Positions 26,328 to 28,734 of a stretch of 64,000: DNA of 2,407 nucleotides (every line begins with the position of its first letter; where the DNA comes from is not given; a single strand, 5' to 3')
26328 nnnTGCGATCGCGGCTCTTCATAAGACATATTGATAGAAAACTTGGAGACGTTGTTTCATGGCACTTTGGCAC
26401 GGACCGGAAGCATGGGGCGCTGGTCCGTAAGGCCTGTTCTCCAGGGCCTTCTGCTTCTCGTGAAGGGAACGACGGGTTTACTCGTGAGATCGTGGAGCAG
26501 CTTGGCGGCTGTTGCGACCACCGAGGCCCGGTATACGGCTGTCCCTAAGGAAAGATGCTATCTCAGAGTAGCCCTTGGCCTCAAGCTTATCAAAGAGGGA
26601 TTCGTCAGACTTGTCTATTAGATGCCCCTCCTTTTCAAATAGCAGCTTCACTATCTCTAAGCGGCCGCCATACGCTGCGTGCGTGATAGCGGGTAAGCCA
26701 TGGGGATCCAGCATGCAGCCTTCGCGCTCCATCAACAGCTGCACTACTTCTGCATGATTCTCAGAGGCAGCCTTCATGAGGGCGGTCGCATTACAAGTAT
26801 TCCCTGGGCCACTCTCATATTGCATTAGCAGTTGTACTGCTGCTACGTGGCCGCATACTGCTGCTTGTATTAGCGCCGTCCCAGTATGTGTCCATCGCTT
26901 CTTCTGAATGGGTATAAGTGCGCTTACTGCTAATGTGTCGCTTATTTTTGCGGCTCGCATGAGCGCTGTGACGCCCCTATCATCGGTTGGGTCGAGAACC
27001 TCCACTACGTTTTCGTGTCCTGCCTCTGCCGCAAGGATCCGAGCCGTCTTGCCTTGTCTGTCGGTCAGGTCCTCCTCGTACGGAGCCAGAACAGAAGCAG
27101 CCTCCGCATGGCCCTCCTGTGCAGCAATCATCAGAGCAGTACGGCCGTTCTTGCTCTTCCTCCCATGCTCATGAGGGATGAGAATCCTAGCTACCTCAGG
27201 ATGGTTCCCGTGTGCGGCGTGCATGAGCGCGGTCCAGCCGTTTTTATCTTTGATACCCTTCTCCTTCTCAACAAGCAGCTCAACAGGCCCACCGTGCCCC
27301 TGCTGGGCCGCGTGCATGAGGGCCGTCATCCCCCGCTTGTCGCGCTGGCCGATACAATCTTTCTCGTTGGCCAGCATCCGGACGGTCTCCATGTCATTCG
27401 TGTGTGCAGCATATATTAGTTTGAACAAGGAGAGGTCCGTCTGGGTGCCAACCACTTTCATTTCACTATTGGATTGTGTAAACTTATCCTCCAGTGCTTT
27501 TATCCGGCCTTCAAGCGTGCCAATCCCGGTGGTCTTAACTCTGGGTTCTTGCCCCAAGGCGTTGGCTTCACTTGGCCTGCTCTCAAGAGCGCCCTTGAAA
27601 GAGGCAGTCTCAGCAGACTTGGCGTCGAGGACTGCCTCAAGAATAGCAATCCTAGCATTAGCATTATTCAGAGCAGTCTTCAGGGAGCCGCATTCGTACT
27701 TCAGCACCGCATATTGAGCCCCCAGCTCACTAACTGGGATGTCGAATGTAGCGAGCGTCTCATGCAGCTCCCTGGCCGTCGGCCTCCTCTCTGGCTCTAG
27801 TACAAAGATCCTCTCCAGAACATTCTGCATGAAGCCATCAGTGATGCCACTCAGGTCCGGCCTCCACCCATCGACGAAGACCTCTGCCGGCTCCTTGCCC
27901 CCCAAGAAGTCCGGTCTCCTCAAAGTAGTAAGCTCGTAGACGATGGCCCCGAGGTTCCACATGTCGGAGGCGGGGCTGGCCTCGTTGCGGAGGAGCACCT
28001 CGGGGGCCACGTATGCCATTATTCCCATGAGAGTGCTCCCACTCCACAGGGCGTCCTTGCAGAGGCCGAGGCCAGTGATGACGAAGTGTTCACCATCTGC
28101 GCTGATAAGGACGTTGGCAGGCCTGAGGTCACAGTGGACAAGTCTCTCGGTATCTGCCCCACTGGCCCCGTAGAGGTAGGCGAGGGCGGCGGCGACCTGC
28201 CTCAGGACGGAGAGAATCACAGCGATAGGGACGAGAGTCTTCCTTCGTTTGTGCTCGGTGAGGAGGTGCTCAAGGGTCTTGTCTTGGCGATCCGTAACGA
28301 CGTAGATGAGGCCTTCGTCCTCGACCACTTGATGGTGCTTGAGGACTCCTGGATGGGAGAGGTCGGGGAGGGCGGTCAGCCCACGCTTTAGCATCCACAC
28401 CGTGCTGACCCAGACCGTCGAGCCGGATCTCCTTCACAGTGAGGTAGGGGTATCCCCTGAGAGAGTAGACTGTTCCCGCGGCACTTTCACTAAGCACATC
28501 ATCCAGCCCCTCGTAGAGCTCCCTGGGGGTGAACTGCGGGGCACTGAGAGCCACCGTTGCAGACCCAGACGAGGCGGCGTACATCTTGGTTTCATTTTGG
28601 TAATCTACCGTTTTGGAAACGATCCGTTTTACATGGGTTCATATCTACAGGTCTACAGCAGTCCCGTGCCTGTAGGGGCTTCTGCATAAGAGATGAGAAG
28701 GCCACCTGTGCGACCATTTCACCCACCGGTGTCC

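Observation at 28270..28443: NEK-ankyrin kinase split by a single frameshift between the VAVK-Lys strand and subdomain IV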

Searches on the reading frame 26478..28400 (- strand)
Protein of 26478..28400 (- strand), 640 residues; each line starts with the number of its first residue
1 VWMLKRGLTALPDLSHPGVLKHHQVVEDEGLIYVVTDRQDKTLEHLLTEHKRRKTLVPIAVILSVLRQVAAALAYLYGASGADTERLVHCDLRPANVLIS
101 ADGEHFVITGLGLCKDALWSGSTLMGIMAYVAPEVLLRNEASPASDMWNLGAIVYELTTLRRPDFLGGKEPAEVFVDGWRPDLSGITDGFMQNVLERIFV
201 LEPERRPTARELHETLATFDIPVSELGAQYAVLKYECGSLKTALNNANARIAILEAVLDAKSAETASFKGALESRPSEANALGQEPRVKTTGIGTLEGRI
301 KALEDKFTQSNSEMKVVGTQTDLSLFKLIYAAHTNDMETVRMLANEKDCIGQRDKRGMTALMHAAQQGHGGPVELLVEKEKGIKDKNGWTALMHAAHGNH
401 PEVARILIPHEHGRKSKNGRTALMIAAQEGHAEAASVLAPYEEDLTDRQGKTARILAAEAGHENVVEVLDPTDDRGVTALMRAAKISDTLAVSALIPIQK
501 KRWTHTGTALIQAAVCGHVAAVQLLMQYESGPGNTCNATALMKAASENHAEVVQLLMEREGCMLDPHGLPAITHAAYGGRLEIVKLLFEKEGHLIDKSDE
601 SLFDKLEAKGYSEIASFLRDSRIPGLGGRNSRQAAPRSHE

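Call 4: search_protein_families(library=pfam, proteins=[window:26478-28400:-], max_evalue=0.1)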
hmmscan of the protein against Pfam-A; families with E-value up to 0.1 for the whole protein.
window:26478-28400:- (640 aa): 10 families
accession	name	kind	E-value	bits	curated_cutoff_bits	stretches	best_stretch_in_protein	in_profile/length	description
PF12796.13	Ank_2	-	1.4e-48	163.8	27.3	4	328-410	1-82/90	Ankyrin repeats (3 copies)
PF00023.36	Ank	-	3.9e-29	99.5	21.1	3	387-410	1-23/33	Ankyrin repeat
PF13637.12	Ank_4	-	3.5e-27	94.3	22.7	3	328-374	1-47/50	Ankyrin repeats (many copies)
PF13857.12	Ank_5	-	3.7e-24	85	27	4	412-457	4-56/56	Ankyrin repeats (many copies)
PF00069.31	Pkinase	-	5.7e-23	82.1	31.7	1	10-212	51-257/263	Protein kinase domain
PF13606.12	Ank_3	-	4.3e-20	69.8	22.3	1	387-409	1-23/30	Ankyrin repeat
PF07714.23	PK_Tyr_Ser-Thr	-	3.6e-17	62.9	23.1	1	9-216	53-258/258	Protein tyrosine and serine/threonine kinase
PF24521.3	Ank_KRIT1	-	2.2e-08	34.4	80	2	505-592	17-109/149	KRIT1 ankyrin-repeats domain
PF01636.29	APH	-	0.0062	16.8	23.2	1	53-108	137-192/239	Phosphotransferase enzyme family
PF10174.14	Cast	-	0.052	12.2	29.1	1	240-337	183-287/766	RIM-binding protein of the cytomatrix active zone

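Call 8: find_encoding_contigs(protein=window:26478-28394:-, flank=3000, max_places=6)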
Protein window:26478-28394:- (638 aa): no gene with exactly this product is on record in the collection.

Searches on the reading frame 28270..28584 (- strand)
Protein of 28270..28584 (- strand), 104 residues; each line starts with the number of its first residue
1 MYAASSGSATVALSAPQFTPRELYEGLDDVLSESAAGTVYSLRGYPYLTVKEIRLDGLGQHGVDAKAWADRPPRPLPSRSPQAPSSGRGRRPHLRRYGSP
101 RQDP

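Call 4: search_protein_families(library=pfam, proteins=[window:28270-28584:-], max_evalue=0.1)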
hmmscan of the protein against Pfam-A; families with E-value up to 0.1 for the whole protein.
window:28270-28584:- (104 aa): 0 families

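Call 13: find_homologous_proteins(query=window:28273-28584:-, max_evalue=0.01)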
Query seq(104 aa): 12 candidates shared short words with the query, none scored E <= 0.01.
